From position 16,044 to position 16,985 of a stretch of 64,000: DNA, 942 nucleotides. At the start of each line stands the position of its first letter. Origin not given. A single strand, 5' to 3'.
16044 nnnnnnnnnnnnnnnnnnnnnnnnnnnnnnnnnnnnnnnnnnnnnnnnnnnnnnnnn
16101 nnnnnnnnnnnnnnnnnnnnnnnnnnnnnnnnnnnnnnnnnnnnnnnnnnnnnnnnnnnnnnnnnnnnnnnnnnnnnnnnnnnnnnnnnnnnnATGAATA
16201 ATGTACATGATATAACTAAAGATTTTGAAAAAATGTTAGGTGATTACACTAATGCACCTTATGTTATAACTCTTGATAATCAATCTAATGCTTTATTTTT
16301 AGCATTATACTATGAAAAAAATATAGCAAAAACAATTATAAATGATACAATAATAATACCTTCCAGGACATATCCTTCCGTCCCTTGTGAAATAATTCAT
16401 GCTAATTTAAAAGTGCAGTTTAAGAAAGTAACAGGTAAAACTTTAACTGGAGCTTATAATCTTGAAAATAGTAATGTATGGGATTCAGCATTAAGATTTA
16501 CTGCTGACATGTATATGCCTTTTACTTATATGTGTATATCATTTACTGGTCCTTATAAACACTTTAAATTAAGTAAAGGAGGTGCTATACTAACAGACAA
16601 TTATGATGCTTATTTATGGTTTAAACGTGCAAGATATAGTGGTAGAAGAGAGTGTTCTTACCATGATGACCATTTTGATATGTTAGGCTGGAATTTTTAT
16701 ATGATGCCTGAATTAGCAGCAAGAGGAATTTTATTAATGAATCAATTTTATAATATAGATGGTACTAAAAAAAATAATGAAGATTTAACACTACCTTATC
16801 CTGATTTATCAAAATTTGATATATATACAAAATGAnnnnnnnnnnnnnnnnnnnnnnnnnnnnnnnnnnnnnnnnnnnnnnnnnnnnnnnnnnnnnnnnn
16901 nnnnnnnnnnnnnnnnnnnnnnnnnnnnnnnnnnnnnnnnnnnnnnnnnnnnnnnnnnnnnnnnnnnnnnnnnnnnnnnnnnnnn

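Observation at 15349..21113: Phage-encoded glycan assembly and decoration pathway (seven contiguous genes)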

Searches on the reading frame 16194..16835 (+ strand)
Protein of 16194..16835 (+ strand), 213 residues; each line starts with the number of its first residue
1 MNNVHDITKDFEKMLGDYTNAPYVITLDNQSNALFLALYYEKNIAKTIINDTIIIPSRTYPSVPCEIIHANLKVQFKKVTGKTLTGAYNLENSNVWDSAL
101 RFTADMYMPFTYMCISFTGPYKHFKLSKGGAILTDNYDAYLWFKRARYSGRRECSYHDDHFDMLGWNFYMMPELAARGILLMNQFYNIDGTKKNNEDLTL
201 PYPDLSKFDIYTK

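Call 3: search_protein_families(library=pfam, proteins=[window:16194-16835:+], max_evalue=0.01)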
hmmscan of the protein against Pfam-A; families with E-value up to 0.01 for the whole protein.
window:16194-16835:+ (213 aa): 1 family
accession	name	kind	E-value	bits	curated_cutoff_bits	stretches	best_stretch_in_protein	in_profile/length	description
PF01041.23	DegT_DnrJ_EryC1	-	1.8e-10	41.1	19.8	1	8-84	26-98/360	DegT/DnrJ/EryC1/StrS aminotransferase family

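Call 4: search_protein_families(library=phrogs, proteins=[window:16194-16835:+], max_evalue=0.01)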
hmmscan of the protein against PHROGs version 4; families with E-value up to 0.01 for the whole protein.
window:16194-16835:+ (213 aa): 1 family
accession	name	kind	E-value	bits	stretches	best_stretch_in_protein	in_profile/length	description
phrog_3139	-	other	3.9e-05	23.7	1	8-76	39-103/387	aminotransferase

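Call 14: search_protein_families(library=ncbifam, proteins=[window:16194-16835:+], max_evalue=0.01)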
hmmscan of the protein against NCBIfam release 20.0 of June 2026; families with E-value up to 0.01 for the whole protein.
window:16194-16835:+ (213 aa): 2 families
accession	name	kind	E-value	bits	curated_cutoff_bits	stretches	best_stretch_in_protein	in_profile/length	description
TIGR04181.1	NHT_00031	hypoth_equivalog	1.9e-05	23.7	420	0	8-83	32-103/359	LegC family aminotransferase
TIGR03588.1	PseC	equivalog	0.0017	17.3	423.5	0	8-82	32-102/380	UDP-4-amino-4,6-dideoxy-N-acetyl-beta-L-altrosamine transaminase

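Call 15: search_solved_structures(query=window:16194-16835:+, max_evalue=1, show_alignments=3)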
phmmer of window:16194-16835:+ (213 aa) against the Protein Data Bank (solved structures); distinct sequences matched with E-value up to 1: 9.
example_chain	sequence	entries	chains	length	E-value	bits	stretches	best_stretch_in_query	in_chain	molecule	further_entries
3bb8_A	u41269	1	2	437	0.0079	19.2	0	10-38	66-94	CDP-4-keto-6-deoxy-D-glucose-3-dehydrase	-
7kz3_A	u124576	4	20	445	0.0098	18.9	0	8-75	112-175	Aminotransferase class I/II-fold pyridoxal phosphate-dependent enzyme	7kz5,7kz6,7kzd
3bcx_A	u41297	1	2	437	0.043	16.8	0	10-38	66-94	CDP-6-deoxy-L-threo-D-glycero-4-hexulose-3-dehydrase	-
3frk_A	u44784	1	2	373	0.53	13.2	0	6-78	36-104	QdtB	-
2c7t_A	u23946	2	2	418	0.55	13.1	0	8-83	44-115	GLUTAMINE-2-DEOXY-SCYLLO-INOSOSE AMINOTRANSFERASE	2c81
3bn1_A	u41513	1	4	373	0.59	13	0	8-62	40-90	Perosamine synthetase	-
5w71_A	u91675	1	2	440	0.6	13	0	8-83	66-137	L-glutamine:2-deoxy-scyllo-inosose aminotransferase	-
3dr7_A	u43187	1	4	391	0.66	12.9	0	8-62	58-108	Putative perosamine synthetase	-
3dr4_A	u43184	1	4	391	0.95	12.4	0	8-62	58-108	Putative perosamine synthetase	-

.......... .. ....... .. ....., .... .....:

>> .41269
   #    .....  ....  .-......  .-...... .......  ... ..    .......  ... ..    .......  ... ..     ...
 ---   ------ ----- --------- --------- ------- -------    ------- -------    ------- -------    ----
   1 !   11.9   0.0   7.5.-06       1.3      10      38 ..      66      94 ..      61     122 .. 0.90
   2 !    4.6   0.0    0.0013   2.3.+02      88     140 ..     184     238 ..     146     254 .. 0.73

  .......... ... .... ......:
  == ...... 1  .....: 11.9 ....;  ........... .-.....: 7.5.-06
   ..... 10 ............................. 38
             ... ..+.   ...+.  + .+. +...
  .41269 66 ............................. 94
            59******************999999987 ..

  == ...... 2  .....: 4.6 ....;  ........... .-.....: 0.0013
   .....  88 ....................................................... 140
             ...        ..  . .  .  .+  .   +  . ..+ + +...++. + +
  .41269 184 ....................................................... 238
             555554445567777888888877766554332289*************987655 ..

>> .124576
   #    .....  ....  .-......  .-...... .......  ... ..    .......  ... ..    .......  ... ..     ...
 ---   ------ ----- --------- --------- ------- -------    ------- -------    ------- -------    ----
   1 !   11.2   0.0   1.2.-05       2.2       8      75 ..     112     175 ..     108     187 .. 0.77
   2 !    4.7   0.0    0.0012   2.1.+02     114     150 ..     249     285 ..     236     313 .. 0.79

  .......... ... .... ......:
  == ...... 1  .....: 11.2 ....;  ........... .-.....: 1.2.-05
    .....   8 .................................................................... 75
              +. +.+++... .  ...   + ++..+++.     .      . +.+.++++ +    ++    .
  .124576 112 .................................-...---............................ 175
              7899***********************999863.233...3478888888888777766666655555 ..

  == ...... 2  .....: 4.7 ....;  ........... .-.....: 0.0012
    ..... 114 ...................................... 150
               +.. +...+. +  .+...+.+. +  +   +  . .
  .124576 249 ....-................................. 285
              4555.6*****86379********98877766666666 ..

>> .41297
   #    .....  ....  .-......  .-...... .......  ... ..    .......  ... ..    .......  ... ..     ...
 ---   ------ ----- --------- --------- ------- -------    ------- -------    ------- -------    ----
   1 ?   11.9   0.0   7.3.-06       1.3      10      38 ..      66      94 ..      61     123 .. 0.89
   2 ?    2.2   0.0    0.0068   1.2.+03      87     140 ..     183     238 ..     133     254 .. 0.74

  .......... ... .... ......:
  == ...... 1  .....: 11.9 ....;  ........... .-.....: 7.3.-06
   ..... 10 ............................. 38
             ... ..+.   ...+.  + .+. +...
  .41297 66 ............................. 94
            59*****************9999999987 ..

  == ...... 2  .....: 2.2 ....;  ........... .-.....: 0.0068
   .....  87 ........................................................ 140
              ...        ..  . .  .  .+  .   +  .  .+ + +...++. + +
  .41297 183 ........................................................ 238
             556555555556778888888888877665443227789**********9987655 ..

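Call 20: find_related_loci(query=window:16194-16835:+, collection=viral_contigs, flank=10000)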
Query window:16194-16835:+ (213 aa) in viral_contigs; peptide patterns used: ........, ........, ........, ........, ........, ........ (x = any residue, [..] = any of these).
527 stretches matched a pattern; 519 encode a relative of the query (tblastn E <= 1e-3); the best 80 are kept; 80 distinct loci.
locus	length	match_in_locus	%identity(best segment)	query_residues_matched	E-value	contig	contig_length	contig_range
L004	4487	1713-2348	82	2-213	2e-123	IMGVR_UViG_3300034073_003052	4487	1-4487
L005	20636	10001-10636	83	2-213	9e-122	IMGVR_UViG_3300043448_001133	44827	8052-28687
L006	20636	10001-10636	83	2-213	9e-122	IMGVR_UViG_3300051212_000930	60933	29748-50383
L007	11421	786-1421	78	2-213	3e-117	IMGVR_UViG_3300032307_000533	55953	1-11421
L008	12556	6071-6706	80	2-213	7e-117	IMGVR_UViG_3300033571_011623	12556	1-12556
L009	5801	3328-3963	79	2-213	6e-117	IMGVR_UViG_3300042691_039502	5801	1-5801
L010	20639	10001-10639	78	1-213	2e-116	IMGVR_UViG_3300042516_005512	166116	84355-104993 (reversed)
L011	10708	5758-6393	77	2-213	3e-116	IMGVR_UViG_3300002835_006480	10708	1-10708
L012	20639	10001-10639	78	1-213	2e-116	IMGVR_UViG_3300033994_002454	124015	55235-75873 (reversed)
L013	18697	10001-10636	79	2-213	2e-116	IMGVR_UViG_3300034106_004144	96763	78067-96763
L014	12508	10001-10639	78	1-213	1e-116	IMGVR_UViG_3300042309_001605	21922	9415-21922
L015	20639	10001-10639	79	1-213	3e-116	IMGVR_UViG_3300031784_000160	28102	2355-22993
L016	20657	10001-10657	79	1-213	6e-116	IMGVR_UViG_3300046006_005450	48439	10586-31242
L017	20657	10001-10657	79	1-213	6e-116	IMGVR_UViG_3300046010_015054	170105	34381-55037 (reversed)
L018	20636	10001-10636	79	2-213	8e-116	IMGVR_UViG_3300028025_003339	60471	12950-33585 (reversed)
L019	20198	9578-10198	79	2-213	1e-115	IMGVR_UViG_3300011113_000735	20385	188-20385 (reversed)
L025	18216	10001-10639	78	1-213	6e-115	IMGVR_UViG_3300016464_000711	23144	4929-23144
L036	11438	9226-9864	77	1-213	5e-114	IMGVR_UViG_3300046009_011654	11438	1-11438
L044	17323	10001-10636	77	1-213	8e-113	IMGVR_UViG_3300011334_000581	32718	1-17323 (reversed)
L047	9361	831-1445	77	2-211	9e-113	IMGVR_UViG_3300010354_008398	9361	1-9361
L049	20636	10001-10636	77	1-213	8e-113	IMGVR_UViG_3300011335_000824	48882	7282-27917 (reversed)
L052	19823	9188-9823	77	1-213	8e-113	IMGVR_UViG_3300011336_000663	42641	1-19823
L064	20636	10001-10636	77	2-213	2e-112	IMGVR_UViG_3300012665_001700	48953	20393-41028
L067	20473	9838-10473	76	2-213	3e-112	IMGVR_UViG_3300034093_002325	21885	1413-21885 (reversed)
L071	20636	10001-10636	77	1-213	3e-112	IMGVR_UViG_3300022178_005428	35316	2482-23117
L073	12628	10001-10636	76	2-213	3e-112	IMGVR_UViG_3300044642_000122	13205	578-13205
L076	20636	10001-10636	78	2-213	2e-112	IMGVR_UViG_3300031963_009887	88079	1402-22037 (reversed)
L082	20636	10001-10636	78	2-213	2e-112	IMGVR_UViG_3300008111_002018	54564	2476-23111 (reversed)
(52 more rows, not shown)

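Call 23: search_protein_families(library=pfam, proteins=[L073:11219-12070:+, L012:6132-7424:+, L071:9381-10004:+, L036:2368-3804:+, L019:2948-3883:+, L025:5671-6126:+, L019:7977-8834:+, L052:12634-13320:+, L047:2071-2691:+, L064:17719-18609:+], max_evalue=0.001)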
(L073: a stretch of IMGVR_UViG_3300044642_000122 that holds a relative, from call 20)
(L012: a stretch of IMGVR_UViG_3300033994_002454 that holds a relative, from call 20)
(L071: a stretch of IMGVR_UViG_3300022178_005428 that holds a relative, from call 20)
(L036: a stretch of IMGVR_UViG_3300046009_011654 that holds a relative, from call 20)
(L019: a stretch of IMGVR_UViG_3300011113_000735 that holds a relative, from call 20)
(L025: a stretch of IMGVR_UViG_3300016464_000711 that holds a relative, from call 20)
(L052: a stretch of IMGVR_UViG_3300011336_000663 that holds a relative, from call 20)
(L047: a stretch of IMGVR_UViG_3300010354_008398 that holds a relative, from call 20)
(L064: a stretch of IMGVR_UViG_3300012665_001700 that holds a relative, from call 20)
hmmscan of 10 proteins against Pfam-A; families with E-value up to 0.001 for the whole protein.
L073:11219-12070:+ (283 aa): 6 families
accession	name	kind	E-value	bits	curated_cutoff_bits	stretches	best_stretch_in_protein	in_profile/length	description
PF01370.27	Epimerase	-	6.4e-44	150.6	20.9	1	3-211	1-227/240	NAD dependent epimerase/dehydratase family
PF16363.11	GDP_Man_Dehyd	-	8.3e-34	118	27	1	4-276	1-330/332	GDP-mannose 4,6 dehydratase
PF04321.23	RmlD_sub_bind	-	9.9e-14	51.5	27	1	1-213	1-201/287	RmlD substrate binding domain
PF07993.18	NAD_binding_4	-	3.5e-11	43.2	20.1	1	115-164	167-214/258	Male sterility protein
PF02719.21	Polysacc_synt_2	-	4.1e-11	43.1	20.2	1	3-243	1-251/293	Polysaccharide biosynthesis protein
PF01073.25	3Beta_HSD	-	5.9e-11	42.3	22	1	4-114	1-117/280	3-beta hydroxysteroid dehydrogenase/isomerase family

L012:6132-7424:+ (430 aa): 2 families
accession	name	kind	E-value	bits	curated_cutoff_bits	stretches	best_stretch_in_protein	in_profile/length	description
PF13692.12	Glyco_trans_1_4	-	1e-05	26.3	27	1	195-322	8-118/142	Glycosyl transferases group 1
PF00534.26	Glycos_transf_1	-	3.3e-05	23.9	26.4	1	246-324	60-136/172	Glycosyl transferases group 1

L071:9381-10004:+ (207 aa): 1 family
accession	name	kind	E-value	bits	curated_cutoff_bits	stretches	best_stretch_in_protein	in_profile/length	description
PF00535.33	Glycos_transf_2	-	1.8e-10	41.5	23.3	1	6-138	3-135/168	Glycosyl transferase family 2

L036:2368-3804:+ (478 aa): 1 family
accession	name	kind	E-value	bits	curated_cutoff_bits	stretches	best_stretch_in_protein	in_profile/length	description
PF00534.26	Glycos_transf_1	-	1.8e-06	28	26.4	1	283-341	74-131/172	Glycosyl transferases group 1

L019:2948-3883:+ (311 aa): 1 family
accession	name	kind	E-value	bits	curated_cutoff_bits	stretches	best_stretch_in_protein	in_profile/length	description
PF12705.13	PDDEXK_1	-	1.8e-24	87.5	22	1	28-302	2-243/247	PD-(D/E)XK nuclease superfamily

L025:5671-6126:+ (151 aa): 0 families

L019:7977-8834:+ (285 aa): 3 families
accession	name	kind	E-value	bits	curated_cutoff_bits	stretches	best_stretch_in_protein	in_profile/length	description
PF00535.33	Glycos_transf_2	-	1.1e-12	48.6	23.3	1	9-136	2-126/168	Glycosyl transferase family 2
PF13641.12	Glyco_tranf_2_3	-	2.5e-08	34.7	27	1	7-236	3-213/230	Glycosyltransferase like family 2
PF10111.15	Glyco_tranf_2_2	-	6.9e-07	29.5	27.3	0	184-231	166-213/276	Glycosyltransferase like family 2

L052:12634-13320:+ (228 aa): 0 families

L047:2071-2691:+ (206 aa): 3 families
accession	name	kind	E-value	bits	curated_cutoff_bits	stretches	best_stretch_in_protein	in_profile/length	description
PF13578.12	Methyltransf_24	-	1.9e-19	70.9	26.3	1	47-152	1-105/105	Methyltransferase domain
PF13489.12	Methyltransf_23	-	5.9e-05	23.3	27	1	41-192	21-160/164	Methyltransferase domain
PF04989.18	RMNT_CmcI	-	0.00017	21.8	23.2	1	47-152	37-148/206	Rhamnosyl O-methyltransferase/CmcI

L064:17719-18609:+ (296 aa): 0 families

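Call 24: find_homologous_proteins(query=window:16194-16835:+, max_evalue=0.00001)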
Query window:16194-16835:+ (213 aa): 7786 proteins with E <= 0.00001 among 7849 candidates; the best 120 are listed.
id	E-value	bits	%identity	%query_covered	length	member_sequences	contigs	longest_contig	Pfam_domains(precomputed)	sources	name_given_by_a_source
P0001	4.3e-144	496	100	100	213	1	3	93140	PF01041.24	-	-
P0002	2.3e-123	428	86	99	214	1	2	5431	PF01041.24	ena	-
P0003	1.8e-119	415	85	100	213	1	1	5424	PF01041.24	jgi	-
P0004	3.1e-119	414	82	100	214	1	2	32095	PF01041.24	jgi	jgi:dTDP-4-amino-4,6-dideoxygalactose transaminase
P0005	5.8e-119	414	82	100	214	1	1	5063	PF01041.24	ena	-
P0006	9.8e-119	413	82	100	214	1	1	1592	PF01041.24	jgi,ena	jgi:dTDP-4-amino-4,6-dideoxygalactose transaminase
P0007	1.1e-118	413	83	100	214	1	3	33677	PF01041.24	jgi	jgi:dTDP-4-amino-4,6-dideoxygalactose transaminase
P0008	1.5e-118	412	82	100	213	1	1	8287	PF01041.24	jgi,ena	-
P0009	2.1e-118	412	81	100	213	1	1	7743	PF01041.24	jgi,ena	jgi:dTDP-4-amino-4,6-dideoxygalactose transaminase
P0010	2.2e-118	412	81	100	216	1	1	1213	PF01041.24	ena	-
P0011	2.3e-118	412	81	100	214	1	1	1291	PF01041.24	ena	-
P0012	3.1e-118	411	82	100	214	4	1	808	PF01041.24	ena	-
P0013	3.7e-118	411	82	100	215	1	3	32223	PF01041.24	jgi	jgi:dTDP-4-amino-4,6-dideoxygalactose transaminase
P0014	3.8e-118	411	82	100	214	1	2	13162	PF01041.24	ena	-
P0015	4.3e-118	411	81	100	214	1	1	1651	PF01041.24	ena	-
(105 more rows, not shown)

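Call 26: find_encoding_contigs(protein=P0001, flank=10000, max_places=4)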
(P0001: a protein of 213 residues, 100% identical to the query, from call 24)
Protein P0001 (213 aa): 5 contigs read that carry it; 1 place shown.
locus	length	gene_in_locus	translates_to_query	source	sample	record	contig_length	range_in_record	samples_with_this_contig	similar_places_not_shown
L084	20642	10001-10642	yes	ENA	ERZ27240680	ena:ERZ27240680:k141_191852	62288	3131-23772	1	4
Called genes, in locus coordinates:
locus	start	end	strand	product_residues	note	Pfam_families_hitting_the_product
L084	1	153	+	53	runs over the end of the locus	-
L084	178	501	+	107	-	PF17420:GP17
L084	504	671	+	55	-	-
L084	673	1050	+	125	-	-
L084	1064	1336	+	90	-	-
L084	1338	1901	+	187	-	-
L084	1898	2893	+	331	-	PF25705:Gad1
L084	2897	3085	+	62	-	-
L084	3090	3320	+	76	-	-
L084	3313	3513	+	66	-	-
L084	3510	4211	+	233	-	PF00149:Metallophos, PF12850:Metallophos_2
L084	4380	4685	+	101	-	-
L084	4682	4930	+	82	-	-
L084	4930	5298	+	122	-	-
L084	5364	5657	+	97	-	-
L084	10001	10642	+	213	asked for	PF01041:DegT_DnrJ_EryC1 (weak)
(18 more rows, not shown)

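Call 41: predict_structure(alignment_id=A2)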
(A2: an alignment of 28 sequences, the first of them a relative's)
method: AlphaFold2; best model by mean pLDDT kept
length: 213 residues; sequences in the alignment: 28
mean_pLDDT: 49.2   pTM: 0.45
mean pLDDT of the five models: 49.2, 42.2, 42.2, 39.7, 36.2
residues with pLDDT >= 90: 0; 70-90: 12; 50-70: 94; < 50: 107
segments of 3 or more residues with pLDDT < 50: 1-6, 28-36, 56-63, 65-67, 80-92, 115-129, 148-179, 197-203, 207-213
pLDDT, mean of each block of 10 residues (from residue 1): 47 67 60 46 65 51 46 56 37 51 58 47 33 63 51 35 29 43 57 52 46 41
secondary structure, 60 per line:
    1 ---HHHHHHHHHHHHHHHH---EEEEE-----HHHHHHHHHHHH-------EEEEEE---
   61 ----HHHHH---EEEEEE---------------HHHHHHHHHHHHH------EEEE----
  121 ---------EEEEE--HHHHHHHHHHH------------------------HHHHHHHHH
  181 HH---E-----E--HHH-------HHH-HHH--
elements in order: H4-19 E23-27 H33-44 E52-57 H65-69 E73-78 H94-106 E113-116 E130-134 H137-147 H172-182

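Call 65: search_protein_families(library=pfam, proteins=[L012:1059-1496:+, L067:13629-14039:+, L049:16450-17103:+, L016:8405-9598:+, L082:15283-17388:+, L047:2688-3392:+, L018:13127-13852:+, L076:2781-3794:+, L044:717-1529:+, L082:9150-9992:+], max_evalue=0.001)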
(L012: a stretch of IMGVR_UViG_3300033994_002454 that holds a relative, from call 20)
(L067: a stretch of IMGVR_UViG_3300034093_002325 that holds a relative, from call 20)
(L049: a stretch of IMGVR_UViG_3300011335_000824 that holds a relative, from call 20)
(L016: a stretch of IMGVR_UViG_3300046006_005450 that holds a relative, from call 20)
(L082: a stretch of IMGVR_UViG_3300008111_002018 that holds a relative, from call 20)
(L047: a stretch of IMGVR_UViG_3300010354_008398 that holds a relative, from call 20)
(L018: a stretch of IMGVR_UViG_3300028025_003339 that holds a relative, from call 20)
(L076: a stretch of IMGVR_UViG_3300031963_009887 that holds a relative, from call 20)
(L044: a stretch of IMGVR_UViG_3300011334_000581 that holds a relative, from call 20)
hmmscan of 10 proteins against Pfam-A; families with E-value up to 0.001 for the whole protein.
L012:1059-1496:+ (145 aa): 0 families

L067:13629-14039:+ (136 aa): 0 families

L049:16450-17103:+ (217 aa): 0 families

L016:8405-9598:+ (397 aa): 1 family
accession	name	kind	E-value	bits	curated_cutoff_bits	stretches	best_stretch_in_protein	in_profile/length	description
PF01041.23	DegT_DnrJ_EryC1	-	1.4e-70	238.8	19.8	1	18-393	6-359/360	DegT/DnrJ/EryC1/StrS aminotransferase family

L082:15283-17388:+ (701 aa): 2 families
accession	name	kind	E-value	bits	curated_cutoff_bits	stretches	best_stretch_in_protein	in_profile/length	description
PF13692.12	Glyco_trans_1_4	-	7.2e-06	26.8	27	1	161-282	13-141/142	Glycosyl transferases group 1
PF00534.26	Glycos_transf_1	-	2e-05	24.6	26.4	1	162-257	27-126/172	Glycosyl transferases group 1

L047:2688-3392:+ (234 aa): 1 family
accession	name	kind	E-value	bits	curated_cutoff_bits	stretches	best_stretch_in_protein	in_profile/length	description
PF00535.33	Glycos_transf_2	-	3.1e-11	43.9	23.3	1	87-132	64-106/168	Glycosyl transferase family 2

L018:13127-13852:+ (241 aa): 3 families
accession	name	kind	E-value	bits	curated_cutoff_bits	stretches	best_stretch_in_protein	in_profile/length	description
PF13561.12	adh_short_C2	-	1.5e-39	136.4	27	1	8-239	1-234/236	Enoyl-(Acyl carrier protein) reductase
PF00106.31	adh_short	-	9.1e-35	120.4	26.6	1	3-195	2-194/195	short chain dehydrogenase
PF08659.16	KR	-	2.7e-05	24.6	22.6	1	32-166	32-165/180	KR domain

L076:2781-3794:+ (337 aa): 1 family
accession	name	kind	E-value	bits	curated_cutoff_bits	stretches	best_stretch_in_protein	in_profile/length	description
PF01075.23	Glyco_transf_9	-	8.3e-16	58.5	22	1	142-272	102-226/247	Glycosyltransferase family 9 (heptosyltransferase)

L044:717-1529:+ (270 aa): 1 family
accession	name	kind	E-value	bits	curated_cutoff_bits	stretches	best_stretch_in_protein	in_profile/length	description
PF00852.26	Glyco_transf_10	-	0.00042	20.5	23.9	1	137-258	32-144/182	Glycosyltransferase family 10 (fucosyltransferase) C-term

L082:9150-9992:+ (280 aa): 1 family
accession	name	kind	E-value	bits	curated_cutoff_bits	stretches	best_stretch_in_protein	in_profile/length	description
PF05050.19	Methyltransf_21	-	3.4e-06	27.7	22.7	1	107-268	2-173/173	Methyltransferase FkbM domain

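Call 68: find_related_loci(query=A2, collection=genome_contigs, flank=8000)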
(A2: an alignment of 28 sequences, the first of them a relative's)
Query A2 (213 aa) in genome_contigs; peptide patterns used: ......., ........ (x = any residue, [..] = any of these).
22 stretches matched a pattern; 17 encode a relative of the query (tblastn E <= 1e-3); 17 distinct loci.
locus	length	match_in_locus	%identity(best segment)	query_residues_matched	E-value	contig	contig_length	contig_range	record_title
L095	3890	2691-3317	73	3-211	6e-109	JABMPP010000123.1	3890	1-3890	MAG: Candidatus Woesearchaeota archaeon isolate bin.305 k141_4214874, whole genome shotgun sequence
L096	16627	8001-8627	73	3-211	4e-105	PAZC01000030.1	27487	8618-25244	MAG: Opitutia bacterium isolate SP85 80463, whole genome shotgun sequence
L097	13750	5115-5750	69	2-213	4e-105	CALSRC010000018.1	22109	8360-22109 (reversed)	MAG: uncultured Flavobacteriales bacterium isolate L_MB10 genome assembly, contig: contig_10545_L_MB10, whole genome sho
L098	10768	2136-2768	71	1-212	2e-101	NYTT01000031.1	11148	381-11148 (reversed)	MAG: Flavobacteriales bacterium isolate CPC60 MHASMcontig_10741, whole genome shotgun sequence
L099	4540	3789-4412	69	1-213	3e-101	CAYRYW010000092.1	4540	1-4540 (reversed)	MAG TPA_asm: uncultured Dehalococcoidales bacterium isolate binchicken_co334_379 genome assembly, contig: NODE_39800_len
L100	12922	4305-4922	70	1-211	3e-100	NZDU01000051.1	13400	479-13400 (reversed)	MAG: Candidatus Pacearchaeota archaeon isolate ARS103 82916, whole genome shotgun sequence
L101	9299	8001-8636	65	2-213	2e-99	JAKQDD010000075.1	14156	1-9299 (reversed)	MAG: Verrucomicrobiota bacterium isolate USDE_maxbin.037 k141_651723, whole genome shotgun sequence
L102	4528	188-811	65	2-213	3e-96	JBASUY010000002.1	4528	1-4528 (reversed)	MAG: Candidatus Omnitrophota bacterium isolate MFD13470_ilm_asm_bin9 k127_57597, whole genome shotgun sequence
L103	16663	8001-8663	66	2-211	2e-95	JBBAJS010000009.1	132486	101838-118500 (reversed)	MAG: Sediminibacterium sp. isolate EUL_017 ctg10-EUL_017, whole genome shotgun sequence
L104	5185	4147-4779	66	3-211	3e-95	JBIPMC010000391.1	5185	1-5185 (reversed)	MAG: Terrimicrobiaceae bacterium isolate ME2015-11-03_3300035190_group6_bin104 Rohwer_bin2597_scaffold_10405_c1, whole g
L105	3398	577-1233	65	4-211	3e-94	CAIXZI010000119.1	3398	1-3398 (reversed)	MAG: uncultured Bacteroidetes bacterium isolate VK_bin-2399 genome assembly, contig: bin-2399:119/716, whole genome shot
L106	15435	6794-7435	63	2-211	2e-92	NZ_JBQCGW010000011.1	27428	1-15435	MAG: Pseudobacter sp. isolate bin582 k127_1398629, whole genome shotgun sequence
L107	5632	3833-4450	64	2-213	2e-91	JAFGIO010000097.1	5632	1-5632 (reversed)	MAG: Deltaproteobacteria bacterium isolate Zod_Metabat.215 k87_2517283, whole genome shotgun sequence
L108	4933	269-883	66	3-212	2e-89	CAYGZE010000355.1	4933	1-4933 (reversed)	MAG TPA_asm: uncultured Anaerolineales bacterium isolate ERP119294_co1_415 genome assembly, contig: NODE_27707_length_49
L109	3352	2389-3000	62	2-211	3e-89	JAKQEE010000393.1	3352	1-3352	MAG: Pseudomonadota bacterium isolate USDE_maxbin.087_sub k141_1734385, whole genome shotgun sequence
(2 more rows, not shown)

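Call 80: search_protein_representatives(protein=window:16194-16835:+)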
Query: 213 residues. Proteins with E-value up to 0.001 (for the whole library): 622; up to 1e-10: 345; up to 1e-30: 49. The best 150 are listed.
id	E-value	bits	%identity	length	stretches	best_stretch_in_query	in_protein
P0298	3.5e-96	337.4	72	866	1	5-212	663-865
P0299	3.0e-74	265.7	61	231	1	3-206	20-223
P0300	3.9e-70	252.3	60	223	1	3-206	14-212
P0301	7.2e-70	251.4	56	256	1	7-213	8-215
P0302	1.2e-66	240.9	60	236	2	80-212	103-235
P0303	2.5e-62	226.8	55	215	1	3-209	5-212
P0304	7.2e-60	218.7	57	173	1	8-185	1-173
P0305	3.7e-55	203.3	52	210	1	3-210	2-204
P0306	3.8e-53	196.8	83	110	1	106-213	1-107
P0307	9.4e-53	195.5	55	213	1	8-212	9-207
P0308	7.1e-52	192.6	64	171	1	1-133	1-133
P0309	2.3e-51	190.9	68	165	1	2-132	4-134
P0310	3.0e-49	184.0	62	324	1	84-212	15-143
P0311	1.7e-46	175.0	82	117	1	121-212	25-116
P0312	2.0e-44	168.2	45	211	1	5-212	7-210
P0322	4.3e-39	150.8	40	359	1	3-212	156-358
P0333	3.6e-34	134.7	44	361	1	12-211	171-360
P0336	1.3e-33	132.9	44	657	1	3-211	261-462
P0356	5.4e-29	117.8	44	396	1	7-207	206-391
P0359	1.1e-28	116.8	40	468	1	9-211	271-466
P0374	3.1e-27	112.0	37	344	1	5-211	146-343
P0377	7.2e-27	110.9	42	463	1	3-211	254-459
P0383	3.7e-26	108.5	39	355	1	5-185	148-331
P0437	4.8e-22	95.1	38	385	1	4-212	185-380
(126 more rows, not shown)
